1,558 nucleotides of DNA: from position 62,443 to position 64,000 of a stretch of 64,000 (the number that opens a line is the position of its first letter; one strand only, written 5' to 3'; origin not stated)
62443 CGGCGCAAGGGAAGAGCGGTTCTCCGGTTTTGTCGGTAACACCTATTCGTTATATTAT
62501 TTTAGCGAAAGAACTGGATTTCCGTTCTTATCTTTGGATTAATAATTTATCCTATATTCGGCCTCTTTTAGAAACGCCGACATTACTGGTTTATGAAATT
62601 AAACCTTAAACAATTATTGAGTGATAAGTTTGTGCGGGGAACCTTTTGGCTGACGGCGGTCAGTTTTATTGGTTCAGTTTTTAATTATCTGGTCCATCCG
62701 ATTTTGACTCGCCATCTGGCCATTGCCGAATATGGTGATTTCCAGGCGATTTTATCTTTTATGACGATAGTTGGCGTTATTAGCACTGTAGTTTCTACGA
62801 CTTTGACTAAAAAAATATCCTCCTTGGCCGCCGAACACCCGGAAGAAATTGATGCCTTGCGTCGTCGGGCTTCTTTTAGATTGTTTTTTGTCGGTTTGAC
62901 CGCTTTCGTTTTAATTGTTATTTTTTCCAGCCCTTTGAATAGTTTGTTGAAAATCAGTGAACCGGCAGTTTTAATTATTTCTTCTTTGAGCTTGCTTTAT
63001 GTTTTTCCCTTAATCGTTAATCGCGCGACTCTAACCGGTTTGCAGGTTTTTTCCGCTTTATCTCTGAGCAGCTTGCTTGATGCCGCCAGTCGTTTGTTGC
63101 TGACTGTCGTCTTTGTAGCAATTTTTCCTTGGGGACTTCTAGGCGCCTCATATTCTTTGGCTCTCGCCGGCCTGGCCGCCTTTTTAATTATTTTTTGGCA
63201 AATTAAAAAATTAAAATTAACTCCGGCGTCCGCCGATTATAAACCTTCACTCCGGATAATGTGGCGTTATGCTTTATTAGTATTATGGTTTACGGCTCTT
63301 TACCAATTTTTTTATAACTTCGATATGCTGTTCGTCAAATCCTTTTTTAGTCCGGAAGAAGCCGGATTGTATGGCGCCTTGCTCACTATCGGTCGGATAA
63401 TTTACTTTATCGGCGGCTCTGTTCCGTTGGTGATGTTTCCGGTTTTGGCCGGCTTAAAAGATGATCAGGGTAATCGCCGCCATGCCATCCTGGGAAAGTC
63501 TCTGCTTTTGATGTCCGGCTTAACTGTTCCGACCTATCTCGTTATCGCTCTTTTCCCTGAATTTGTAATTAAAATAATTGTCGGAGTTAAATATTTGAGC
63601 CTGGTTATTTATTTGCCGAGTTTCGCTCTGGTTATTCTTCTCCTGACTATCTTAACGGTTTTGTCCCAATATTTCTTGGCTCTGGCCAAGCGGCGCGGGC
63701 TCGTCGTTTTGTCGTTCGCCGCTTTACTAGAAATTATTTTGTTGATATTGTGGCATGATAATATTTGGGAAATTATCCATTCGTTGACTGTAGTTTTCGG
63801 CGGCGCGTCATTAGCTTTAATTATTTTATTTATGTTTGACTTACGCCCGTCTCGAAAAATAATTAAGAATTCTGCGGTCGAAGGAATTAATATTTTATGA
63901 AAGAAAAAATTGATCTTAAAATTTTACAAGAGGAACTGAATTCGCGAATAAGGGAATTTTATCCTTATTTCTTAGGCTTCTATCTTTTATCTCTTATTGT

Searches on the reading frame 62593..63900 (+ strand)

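Call 41: search_protein_families(library=pfam, proteins=[window:62593-63900:+])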
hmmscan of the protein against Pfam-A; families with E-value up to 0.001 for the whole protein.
window:62593-63900:+ (435 aa): 1 family
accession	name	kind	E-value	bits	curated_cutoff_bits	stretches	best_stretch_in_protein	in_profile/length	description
PF01943.22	Polysacc_synt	-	8.2e-13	48.8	28.2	1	14-286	2-271/274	Polysaccharide biosynthesis protein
